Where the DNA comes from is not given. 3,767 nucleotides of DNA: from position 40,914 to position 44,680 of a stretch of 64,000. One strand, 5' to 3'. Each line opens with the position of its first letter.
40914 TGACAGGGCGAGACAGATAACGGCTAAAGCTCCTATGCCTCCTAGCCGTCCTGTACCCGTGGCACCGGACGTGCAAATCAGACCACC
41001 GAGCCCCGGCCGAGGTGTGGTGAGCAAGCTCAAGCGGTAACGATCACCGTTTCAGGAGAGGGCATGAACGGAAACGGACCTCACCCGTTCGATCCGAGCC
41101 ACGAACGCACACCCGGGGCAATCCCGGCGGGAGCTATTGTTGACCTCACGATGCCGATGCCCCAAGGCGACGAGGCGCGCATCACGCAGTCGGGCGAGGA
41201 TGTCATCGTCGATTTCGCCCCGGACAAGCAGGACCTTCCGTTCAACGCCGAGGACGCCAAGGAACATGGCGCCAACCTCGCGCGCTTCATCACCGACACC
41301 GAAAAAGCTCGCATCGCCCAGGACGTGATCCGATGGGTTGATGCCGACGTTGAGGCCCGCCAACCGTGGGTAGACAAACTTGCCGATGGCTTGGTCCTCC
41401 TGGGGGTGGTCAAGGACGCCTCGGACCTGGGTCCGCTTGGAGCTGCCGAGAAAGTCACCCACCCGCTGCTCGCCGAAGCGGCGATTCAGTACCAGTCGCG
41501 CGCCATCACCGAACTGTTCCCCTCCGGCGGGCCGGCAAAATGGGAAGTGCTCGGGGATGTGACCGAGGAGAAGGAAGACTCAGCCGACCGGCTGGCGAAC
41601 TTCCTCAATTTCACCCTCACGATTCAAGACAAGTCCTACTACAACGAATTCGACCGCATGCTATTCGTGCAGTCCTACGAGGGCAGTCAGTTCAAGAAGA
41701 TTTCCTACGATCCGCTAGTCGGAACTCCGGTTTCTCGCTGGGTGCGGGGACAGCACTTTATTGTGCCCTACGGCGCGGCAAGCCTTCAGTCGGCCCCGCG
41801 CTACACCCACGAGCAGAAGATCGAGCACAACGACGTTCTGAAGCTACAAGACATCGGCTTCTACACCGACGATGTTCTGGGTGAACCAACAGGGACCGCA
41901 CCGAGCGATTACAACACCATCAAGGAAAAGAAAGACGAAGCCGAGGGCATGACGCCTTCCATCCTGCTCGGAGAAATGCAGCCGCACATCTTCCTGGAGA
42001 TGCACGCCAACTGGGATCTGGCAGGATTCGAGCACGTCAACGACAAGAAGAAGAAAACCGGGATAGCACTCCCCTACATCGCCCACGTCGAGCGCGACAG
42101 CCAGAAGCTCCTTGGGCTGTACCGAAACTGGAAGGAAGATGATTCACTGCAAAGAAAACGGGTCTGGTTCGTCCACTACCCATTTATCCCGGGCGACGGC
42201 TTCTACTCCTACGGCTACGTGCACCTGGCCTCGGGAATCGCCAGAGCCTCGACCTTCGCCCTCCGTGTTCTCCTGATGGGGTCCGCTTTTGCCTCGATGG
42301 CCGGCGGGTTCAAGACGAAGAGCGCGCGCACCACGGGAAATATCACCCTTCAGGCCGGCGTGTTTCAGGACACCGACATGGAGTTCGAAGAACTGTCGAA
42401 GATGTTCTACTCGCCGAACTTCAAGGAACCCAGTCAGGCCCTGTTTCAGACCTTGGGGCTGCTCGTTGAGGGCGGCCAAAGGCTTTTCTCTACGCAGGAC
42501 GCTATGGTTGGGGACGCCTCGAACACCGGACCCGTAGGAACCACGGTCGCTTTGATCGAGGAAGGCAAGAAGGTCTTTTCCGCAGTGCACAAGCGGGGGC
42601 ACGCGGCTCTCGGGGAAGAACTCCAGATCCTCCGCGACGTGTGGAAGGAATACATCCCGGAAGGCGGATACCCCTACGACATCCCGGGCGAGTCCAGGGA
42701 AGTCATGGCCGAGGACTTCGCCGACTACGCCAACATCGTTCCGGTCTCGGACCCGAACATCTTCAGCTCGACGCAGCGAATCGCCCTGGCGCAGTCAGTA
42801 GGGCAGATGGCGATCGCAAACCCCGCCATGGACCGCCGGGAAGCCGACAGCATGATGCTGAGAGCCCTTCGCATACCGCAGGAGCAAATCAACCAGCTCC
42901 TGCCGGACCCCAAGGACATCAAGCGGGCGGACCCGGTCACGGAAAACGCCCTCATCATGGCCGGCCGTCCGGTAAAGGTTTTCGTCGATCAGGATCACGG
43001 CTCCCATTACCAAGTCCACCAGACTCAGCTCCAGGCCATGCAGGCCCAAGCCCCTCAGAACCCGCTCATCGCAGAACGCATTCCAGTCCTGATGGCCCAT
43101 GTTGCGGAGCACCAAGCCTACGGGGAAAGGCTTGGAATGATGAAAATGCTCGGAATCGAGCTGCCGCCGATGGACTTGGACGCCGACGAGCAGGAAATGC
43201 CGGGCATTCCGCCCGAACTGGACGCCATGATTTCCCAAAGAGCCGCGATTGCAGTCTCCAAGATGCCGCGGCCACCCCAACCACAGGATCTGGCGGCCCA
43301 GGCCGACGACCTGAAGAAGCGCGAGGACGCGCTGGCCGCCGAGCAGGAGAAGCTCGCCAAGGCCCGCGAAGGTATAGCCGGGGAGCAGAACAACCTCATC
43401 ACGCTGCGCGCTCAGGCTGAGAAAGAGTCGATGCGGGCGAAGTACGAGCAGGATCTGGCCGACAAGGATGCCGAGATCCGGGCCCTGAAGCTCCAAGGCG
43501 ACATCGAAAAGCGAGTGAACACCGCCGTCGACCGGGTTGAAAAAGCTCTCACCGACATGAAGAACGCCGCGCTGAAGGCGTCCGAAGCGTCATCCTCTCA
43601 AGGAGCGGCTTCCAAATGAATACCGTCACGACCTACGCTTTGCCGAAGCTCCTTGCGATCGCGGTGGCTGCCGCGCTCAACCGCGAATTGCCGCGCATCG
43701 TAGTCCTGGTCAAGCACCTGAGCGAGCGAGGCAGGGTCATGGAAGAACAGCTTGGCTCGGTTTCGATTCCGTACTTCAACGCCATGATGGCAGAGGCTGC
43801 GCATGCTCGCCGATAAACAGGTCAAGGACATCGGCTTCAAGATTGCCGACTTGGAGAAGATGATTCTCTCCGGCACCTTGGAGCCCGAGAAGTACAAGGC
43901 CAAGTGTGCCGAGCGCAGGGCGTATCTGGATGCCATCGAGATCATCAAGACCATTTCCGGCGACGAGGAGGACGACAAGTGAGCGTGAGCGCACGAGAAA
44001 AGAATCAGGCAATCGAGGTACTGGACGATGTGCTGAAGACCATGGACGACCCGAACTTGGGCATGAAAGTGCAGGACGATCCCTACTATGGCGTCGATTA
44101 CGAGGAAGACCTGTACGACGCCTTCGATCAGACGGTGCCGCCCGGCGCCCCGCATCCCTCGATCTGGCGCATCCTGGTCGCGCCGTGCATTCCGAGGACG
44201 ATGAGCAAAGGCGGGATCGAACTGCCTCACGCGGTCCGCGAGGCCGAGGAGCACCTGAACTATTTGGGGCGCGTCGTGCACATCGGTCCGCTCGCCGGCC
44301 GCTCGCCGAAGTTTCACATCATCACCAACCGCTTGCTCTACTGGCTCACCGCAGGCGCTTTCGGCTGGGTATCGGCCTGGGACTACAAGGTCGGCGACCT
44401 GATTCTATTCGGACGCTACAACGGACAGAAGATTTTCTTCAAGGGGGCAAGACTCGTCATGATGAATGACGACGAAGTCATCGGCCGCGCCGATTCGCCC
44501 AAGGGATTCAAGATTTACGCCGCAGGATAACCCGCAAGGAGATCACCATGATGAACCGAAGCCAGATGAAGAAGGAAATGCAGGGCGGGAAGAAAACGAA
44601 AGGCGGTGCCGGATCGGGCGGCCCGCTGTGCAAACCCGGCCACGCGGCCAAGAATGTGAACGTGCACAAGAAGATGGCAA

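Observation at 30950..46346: Ten-copy TGTCG-N6-CGACA palindrome set plus a stand-alone Fis-type HTH protein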

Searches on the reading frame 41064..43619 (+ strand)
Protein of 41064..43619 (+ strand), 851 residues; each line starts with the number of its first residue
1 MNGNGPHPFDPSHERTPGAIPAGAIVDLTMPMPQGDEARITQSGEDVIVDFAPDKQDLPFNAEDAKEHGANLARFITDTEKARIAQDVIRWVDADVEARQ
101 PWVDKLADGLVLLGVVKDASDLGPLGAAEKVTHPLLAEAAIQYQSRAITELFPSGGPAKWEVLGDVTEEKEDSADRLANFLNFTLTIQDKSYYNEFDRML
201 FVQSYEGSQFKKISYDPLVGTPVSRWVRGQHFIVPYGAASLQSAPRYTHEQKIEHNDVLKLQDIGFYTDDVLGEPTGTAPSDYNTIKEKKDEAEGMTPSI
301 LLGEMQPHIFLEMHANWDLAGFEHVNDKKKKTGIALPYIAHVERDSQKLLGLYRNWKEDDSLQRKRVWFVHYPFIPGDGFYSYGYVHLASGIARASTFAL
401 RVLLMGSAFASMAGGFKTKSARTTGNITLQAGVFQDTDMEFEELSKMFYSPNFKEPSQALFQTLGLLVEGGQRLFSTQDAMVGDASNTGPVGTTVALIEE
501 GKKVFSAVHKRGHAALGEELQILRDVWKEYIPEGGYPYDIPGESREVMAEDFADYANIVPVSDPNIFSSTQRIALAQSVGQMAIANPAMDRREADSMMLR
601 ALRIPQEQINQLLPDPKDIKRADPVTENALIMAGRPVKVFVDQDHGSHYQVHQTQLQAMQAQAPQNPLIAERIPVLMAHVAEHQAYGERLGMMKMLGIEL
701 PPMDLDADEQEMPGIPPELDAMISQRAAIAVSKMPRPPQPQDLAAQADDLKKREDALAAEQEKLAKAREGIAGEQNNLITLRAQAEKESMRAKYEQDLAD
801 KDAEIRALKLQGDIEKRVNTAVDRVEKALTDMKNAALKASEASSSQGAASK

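Call 8: search_protein_families(library=pfam, proteins=[window:41064-43619:+], max_evalue=0.01)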
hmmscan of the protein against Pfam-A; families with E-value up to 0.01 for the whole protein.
window:41064-43619:+ (851 aa): 0 families

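Call 10: search_dna_similar(query=window:41064-43619:+, collection=phages, mode=protein, max_rows=15)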
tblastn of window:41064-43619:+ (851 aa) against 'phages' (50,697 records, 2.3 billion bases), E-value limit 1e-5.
Records with a match: 18; places in all: 18; records where one place covers at least 80% of the query: 2.
Best place of each record, by identity: <60% 18.
By first word of the organism name: Caulobacter 4; Caudoviricetes 4; Roseobacter 2; Pelagibacter 2; Planktothrix 2; phage 1; Phage 1; Synechococcus 1; Alcaligenes 1.
By host as written in the record: - 5; Caulobacter vibrioides CB15 3; Roseobacter sp. FZCC0083 2; Candidatus Pelagibacter sp. HTCC1062 2; unknown 1; Gammaproteobacteria 1; Synechococcus sp. 1; Planktothricoides raciborskii 1; and 2 more.
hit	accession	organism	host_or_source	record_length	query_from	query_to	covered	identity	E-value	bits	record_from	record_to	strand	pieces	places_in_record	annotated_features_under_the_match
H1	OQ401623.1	Roseobacter phage CRP-901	Roseobacter sp. FZCC0083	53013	44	836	93%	34.9%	1e-131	441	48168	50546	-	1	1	head to tail connecting protein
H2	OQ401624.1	Roseobacter phage CRP-902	Roseobacter sp. FZCC0083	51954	67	836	90%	35.3%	1e-132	443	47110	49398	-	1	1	head to tail connecting protein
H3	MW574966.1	phage 023Pt_psg01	unknown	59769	61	686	74%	38.9%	2e-123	416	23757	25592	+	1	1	head to tail connecting protein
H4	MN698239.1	Pelagibacter phage HTVC023P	Candidatus Pelagibacter sp. HTCC1062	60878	71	728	77%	35.4%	4e-110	377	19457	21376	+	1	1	hypothetical protein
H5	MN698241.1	Pelagibacter phage HTVC027P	Candidatus Pelagibacter sp. HTCC1062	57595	47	683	75%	36.5%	3e-113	387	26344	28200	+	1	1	hypothetical protein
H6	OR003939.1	Phage DSL-LC04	Gammaproteobacteria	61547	70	652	69%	37.8%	5e-111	380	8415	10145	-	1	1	portal protein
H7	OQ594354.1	Synechococcus phage MinM2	Synechococcus sp.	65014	68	724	77%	33.1%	2e-90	320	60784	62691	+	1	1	hypothetical protein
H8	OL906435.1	Planktothrix phage Pag-Yong1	Planktothrix agardhii FACHB-1261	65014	68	724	77%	33.1%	2e-90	320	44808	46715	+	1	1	portal protein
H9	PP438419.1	Planktothrix phage Pra-JY27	Planktothricoides raciborskii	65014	68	724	77%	33.1%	2e-90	320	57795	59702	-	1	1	hypothetical protein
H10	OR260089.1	Caulobacter phage GB2A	Caulobacter vibrioides CB15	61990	32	691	78%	31.7%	1e-81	293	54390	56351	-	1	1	hypothetical protein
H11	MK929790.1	Caulobacter phage RW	Caulobacter vibrioides CB15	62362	32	691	78%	31.7%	1e-81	293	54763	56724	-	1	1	hypothetical protein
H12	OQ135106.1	Caulobacter phage RLK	Caulobacter vibrioides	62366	32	691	78%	31.7%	1e-81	293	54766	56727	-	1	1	RLK_gp094c: hypothetical protein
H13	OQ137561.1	Caulobacter phage KcrB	Caulobacter vibrioides CB15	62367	32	691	78%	31.7%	1e-81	293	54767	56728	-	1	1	KcrB_gp094c: hypothetical protein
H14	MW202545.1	Caudoviricetes sp.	Manatee Spring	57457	71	664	70%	30.0%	2e-69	257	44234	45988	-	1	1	head to tail connecting protein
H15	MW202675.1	Caudoviricetes sp.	Manatee Spring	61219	71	602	63%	32.4%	2e-73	269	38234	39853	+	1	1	head to tail connecting protein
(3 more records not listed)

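Call 19: find_related_loci(query=window:41064-43619:+, collection=viral_contigs, flank=10000)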
Query window:41064-43619:+ (851 aa) in viral_contigs; peptide patterns used: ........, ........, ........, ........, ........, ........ (x = any residue, [..] = any of these).
3 stretches matched a pattern, but none encodes a relative of the query by tblastn (E <= 1e-3).

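Call 45: find_related_loci(query=A2, collection=metagenome_contigs, flank=10000)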
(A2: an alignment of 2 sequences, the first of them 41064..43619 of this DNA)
Query A2 (851 aa) in metagenome_contigs; peptide patterns used: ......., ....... (x = any residue, [..] = any of these).
237 stretches matched a pattern, but none encodes a relative of the query by tblastn (E <= 1e-3).

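Call 46: find_homologous_proteins(query=window:41064-43619:+, max_evalue=1e-20)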
Query window:41064-43619:+ (851 aa): 485 proteins with E <= 1e-20 among 8000 candidates; the best 120 are listed. Only proteins of 468 to 1490 residues were searched: fused or split forms outside these lengths cannot appear, so this answer is no evidence that the protein stands alone or is whole; find_related_loci, which searches DNA, has no such limit.
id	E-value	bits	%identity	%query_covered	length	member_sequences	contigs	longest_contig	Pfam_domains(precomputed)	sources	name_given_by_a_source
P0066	0.0e+0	1915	100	100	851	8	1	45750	-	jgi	-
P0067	0.0e+0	1100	58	99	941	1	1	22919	-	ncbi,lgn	-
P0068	5.7e-271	920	52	97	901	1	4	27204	-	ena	-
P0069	1.2e-231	790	47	97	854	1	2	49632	-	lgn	-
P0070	1.3e-227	776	47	98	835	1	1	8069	-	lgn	-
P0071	5.1e-223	761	46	97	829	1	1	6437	-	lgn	-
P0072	8.9e-222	757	46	98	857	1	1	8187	-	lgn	-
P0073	2.7e-218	746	44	98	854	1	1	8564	-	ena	-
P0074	5.1e-214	731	45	94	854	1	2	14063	-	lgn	-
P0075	1.2e-211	724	43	99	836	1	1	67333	-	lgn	-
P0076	1.4e-211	723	44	96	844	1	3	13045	-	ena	-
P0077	2.7e-209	716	43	95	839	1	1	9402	-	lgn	-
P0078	3.0e-209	716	44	97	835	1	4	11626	-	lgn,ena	-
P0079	1.0e-205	704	47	83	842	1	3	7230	-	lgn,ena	-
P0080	8.8e-204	698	44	97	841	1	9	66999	-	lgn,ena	-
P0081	1.5e-203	697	46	82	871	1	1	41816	-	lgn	-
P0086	8.6e-198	678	47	81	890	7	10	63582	-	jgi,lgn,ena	-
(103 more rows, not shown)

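Call 47: find_encoding_contigs(protein=P0067, flank=10000, max_places=2)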
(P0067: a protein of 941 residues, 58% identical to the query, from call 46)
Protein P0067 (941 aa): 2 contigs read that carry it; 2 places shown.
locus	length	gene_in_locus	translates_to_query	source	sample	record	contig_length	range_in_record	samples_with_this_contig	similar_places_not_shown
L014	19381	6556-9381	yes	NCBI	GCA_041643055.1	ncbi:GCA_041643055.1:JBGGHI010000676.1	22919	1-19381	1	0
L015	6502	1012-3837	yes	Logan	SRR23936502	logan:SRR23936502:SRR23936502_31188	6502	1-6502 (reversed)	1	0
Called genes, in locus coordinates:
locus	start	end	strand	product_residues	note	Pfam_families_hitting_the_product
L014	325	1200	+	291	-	-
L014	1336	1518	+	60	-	-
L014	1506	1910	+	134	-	PF20137:BubE (weak)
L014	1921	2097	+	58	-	-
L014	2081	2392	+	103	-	-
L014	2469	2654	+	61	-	-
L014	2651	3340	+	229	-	-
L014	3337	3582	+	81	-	-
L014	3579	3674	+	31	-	-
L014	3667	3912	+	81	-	-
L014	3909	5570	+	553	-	PF03237:Terminase_6N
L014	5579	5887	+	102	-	-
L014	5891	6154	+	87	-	-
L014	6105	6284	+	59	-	-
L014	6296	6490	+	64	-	-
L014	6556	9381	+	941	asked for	-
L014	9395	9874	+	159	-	-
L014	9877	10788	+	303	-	-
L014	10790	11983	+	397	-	-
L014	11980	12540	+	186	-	-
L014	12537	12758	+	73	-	-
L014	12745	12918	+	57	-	-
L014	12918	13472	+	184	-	PF00166:Cpn10 (faint)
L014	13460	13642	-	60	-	-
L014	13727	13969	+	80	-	-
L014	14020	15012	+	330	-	-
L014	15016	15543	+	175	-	-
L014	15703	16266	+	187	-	-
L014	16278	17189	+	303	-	PF25209:Phage_capsid_4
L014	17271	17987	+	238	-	-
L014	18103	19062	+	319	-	-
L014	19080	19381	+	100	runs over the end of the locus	-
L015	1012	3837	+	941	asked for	-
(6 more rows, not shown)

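Call 48: find_encoding_contigs(protein=P0068, flank=10000, max_places=2)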
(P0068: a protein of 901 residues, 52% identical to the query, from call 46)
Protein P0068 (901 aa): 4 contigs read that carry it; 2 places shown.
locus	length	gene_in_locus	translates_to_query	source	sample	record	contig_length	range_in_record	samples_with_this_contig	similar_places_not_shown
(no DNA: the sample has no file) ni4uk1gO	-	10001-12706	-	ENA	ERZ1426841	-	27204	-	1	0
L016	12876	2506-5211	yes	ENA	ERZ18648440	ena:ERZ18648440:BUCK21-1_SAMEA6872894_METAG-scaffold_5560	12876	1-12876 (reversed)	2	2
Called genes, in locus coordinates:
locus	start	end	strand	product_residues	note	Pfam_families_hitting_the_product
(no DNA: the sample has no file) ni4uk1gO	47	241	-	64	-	-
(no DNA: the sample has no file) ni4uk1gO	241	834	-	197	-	-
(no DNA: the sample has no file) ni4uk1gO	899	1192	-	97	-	-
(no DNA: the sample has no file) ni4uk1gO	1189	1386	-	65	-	-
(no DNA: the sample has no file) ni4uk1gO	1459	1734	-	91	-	-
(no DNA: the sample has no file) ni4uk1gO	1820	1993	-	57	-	-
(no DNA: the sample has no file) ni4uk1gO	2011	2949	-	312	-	-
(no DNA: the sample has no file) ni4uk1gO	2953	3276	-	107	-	-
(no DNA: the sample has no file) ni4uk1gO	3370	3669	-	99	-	-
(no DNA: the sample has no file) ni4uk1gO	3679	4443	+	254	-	-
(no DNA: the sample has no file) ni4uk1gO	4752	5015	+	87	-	-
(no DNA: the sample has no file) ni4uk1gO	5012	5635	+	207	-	-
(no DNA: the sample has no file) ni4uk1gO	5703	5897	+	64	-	-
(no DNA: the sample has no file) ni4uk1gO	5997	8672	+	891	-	PF05204:Hom_end (weak), PF14528:LAGLIDADG_3 (weak), PF17289:Terminase_6C (weak)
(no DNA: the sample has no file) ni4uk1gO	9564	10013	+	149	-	-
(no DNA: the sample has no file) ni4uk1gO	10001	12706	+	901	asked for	-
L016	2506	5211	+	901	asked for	-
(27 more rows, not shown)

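Call 49: find_encoding_contigs(protein=P0069, flank=10000, max_places=2)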
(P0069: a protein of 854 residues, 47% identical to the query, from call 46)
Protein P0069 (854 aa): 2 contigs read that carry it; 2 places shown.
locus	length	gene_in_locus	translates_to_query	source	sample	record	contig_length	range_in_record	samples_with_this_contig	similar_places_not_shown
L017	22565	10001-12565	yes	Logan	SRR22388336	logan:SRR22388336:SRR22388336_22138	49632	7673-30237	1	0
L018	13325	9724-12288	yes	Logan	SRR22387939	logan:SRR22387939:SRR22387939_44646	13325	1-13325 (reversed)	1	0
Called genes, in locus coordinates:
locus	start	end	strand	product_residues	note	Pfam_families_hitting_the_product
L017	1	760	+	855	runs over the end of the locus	PF01555:N6_N4_Mtase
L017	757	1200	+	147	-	-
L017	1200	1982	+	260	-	-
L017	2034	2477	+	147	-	-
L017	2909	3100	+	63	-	-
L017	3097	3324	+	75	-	-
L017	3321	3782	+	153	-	-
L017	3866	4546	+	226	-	-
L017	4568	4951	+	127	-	PF16083:Phage_holin_3_3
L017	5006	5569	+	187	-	-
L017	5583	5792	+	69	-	-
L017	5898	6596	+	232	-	-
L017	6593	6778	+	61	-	-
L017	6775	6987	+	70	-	-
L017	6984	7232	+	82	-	-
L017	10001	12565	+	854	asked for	-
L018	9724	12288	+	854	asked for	-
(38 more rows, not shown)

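Call 51: search_protein_families(library=pfam, proteins=[L014:1336-1518:+, L014:1506-1910:+, L014:1921-2097:+, L014:2081-2392:+, L014:2469-2654:+, L014:2651-3340:+, L014:3337-3582:+, L014:3667-3912:+, L014:325-1200:+, L014:5579-5887:+], max_evalue=1)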
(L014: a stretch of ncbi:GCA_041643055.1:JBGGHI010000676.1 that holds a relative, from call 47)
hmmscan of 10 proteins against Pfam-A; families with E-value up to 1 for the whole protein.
L014:1336-1518:+ (60 aa): 0 families

L014:1506-1910:+ (134 aa): 2 families
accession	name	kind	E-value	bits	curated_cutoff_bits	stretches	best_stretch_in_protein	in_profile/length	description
PF20137.4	DUF6527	-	7.7e-06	26.2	23.6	1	97-133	24-60/63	Family of unknown function (DUF6527)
PF13571.11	DUF4133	-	0.27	12.1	25.2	1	60-92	57-89/91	Domain of unknown function (DUF4133)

L014:1921-2097:+ (58 aa): 3 families
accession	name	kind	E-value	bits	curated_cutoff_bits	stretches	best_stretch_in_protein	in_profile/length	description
PF10801.13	DUF2537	-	0.012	16.3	23.2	1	5-48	11-54/80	Protein of unknown function (DUF2537)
PF02656.20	DUF202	-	0.19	12.7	23.4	1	9-50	19-61/68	Domain of unknown function (DUF202)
PF11282.13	DUF3082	-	0.4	11.4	25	1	34-56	9-31/80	Protein of unknown function (DUF3082)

L014:2081-2392:+ (103 aa): 0 families

L014:2469-2654:+ (61 aa): 1 family
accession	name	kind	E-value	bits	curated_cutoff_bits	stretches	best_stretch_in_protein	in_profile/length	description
PF25122.1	DUF7815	-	0.1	13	25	0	42-50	4-12/27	Domain of unknown function (DUF7815)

L014:2651-3340:+ (229 aa): 1 family
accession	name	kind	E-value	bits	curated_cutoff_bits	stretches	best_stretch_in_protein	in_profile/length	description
PF10518.14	TAT_signal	-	0.00018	21.7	22.7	1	1-16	2-17/21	TAT (twin-arginine translocation) pathway signal sequence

L014:3337-3582:+ (81 aa): 0 families

L014:3667-3912:+ (81 aa): 2 families
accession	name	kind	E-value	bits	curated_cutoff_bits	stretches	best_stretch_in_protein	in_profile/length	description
PF22928.2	INTS1_R4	-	0.13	12.7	27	1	14-58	11-55/102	Integrator complex subunit 1, R4 domain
PF08535.16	KorB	-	0.26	11.7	22.3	1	18-40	46-68/89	KorB domain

L014:325-1200:+ (291 aa): 1 family
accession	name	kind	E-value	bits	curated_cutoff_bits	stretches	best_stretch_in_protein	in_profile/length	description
PF03592.21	Terminase_2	-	0.14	13.2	26.1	1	22-137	18-136/141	Terminase small subunit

L014:5579-5887:+ (102 aa): 0 families

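Call 69: find_encoding_contigs(protein=P0086, flank=10000, max_places=1)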
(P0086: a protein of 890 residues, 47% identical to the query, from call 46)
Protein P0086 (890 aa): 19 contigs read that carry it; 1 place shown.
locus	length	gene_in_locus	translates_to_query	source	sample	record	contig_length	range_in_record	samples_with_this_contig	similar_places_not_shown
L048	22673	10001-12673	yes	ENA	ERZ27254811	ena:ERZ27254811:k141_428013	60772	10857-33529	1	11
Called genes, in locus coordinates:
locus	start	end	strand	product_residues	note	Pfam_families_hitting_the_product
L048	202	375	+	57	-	-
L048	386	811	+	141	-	-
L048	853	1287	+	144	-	-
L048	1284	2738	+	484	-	-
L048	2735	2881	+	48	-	-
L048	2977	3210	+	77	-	PF09152:DUF1937, PF14359:DUF4406 (weak)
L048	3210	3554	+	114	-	PF18909:dGTP_diPhyd_N (weak)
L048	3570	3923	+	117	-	-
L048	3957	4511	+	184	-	PF00182:Glyco_hydro_19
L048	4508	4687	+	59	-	-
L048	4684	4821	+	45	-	-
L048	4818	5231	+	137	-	PF06035:Peptidase_C93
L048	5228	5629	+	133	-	-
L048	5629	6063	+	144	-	PF16083:Phage_holin_3_3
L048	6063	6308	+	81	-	-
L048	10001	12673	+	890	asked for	-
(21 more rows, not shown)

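Call 70: find_encoding_contigs(protein=P0081, flank=10000, max_places=1)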
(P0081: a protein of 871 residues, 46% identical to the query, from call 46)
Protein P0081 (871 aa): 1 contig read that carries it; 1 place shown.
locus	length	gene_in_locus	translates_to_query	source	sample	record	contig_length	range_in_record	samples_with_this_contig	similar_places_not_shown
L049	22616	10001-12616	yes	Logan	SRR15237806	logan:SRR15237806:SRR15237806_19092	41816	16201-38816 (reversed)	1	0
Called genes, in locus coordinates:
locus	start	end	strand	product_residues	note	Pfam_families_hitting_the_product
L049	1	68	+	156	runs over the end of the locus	PF07105:DUF1367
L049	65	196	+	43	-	-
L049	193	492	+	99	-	PF07102:YbcO (weak)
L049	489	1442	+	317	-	PF01507:PAPS_reduct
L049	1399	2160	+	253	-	-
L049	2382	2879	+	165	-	-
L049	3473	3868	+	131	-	-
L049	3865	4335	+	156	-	PF01510:Amidase_2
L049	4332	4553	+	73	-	-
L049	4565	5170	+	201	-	PF03245:Phage_lysis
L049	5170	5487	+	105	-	-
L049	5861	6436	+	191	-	-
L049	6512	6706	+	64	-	-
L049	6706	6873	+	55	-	-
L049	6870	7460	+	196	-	-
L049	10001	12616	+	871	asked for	-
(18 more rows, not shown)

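Call 71: find_encoding_contigs(protein=P0080, flank=10000, max_places=1)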
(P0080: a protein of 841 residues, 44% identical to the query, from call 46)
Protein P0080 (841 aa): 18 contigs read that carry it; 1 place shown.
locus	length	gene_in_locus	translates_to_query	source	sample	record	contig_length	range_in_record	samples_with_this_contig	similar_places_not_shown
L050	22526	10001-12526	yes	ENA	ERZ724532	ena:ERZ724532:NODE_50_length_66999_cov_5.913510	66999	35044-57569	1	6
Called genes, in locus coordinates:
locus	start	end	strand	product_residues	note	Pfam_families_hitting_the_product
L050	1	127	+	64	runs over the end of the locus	-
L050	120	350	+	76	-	-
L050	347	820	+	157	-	-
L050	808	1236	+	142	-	-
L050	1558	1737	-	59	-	-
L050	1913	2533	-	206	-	PF12760:Zn_ribbon_IS1595, PF12762:DDE_Tnp_IS1595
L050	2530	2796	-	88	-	-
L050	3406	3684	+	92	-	-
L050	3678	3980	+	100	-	PF18902:DUF5658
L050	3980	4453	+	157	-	PF05838:Glyco_hydro_108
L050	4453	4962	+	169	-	PF03245:Phage_lysis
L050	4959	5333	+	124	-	-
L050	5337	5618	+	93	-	-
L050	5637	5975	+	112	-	-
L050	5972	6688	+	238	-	-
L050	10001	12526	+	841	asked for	-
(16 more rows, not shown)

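Call 73: search_protein_families(library=pfam, proteins=[L014:12537-12758:+, L014:12745-12918:+, L014:13727-13969:+, L014:5891-6154:+, L014:6105-6284:+, L014:6296-6490:+, L014:9395-9874:+, L014:11980-12540:+, L014:13460-13642:-, L014:9877-10788:+], max_evalue=1)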
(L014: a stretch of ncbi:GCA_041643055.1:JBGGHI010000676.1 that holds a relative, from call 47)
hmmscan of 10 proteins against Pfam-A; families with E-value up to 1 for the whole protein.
L014:12537-12758:+ (73 aa): 0 families

L014:12745-12918:+ (57 aa): 0 families

L014:13727-13969:+ (80 aa): 1 family
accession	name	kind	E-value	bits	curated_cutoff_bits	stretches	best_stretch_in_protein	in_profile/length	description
PF19159.5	DUF5841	-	0.039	14.7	25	1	50-77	8-36/48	Family of unknown function (DUF5841)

L014:5891-6154:+ (87 aa): 0 families

L014:6105-6284:+ (59 aa): 0 families

L014:6296-6490:+ (64 aa): 0 families

L014:9395-9874:+ (159 aa): 1 family
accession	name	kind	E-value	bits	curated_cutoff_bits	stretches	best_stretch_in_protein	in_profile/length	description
PF24146.1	K1-lyase_C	-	0.024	15.6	27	1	70-106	3-37/70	K1 capsule-specific polysaccharide lyase, C-terminal domain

L014:11980-12540:+ (186 aa): 1 family
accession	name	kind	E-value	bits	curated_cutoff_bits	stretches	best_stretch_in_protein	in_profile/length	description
PF01888.22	CbiD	-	0.028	14.2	25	1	16-77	11-69/254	CbiD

L014:13460-13642:- (60 aa): 0 families

L014:9877-10788:+ (303 aa): 0 families

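Call 74: find_encoding_contigs(protein=P0068, flank=10000, max_places=10)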
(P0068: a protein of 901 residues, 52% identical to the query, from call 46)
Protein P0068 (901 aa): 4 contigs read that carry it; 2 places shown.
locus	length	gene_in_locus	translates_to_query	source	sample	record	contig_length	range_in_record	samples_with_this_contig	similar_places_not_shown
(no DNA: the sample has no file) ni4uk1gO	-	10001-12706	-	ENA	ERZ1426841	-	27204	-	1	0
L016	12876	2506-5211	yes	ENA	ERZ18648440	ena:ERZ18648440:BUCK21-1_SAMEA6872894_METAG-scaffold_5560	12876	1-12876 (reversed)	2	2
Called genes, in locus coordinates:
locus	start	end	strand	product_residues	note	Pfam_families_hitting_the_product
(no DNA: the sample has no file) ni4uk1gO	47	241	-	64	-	-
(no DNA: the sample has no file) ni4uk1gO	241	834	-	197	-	-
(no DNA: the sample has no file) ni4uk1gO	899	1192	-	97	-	-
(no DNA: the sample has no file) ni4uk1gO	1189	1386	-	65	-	-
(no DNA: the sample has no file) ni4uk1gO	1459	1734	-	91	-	-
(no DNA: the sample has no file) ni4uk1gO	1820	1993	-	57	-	-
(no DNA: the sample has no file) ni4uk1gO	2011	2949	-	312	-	-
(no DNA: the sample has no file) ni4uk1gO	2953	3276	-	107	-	-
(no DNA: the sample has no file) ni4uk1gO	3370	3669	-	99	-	-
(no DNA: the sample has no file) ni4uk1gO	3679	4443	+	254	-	-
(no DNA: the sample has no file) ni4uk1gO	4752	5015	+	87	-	-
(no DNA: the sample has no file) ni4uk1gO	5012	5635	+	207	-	-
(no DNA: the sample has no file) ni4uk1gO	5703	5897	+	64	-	-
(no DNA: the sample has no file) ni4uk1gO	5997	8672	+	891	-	PF05204:Hom_end (weak), PF14528:LAGLIDADG_3 (weak), PF17289:Terminase_6C (weak)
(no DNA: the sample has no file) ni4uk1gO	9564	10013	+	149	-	-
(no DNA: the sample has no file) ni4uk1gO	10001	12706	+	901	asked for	-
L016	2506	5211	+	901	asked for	-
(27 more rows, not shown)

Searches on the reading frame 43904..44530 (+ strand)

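Call 35: search_protein_families(library=phrogs, proteins=[window:43904-44530:+], max_evalue=0.01)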
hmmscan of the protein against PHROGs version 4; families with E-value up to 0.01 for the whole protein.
window:43904-44530:+ (208 aa): 1 family
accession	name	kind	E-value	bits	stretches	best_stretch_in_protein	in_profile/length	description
phrog_3188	-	other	6.1e-06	27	0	160-194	58-92/96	co-chaperonin GroES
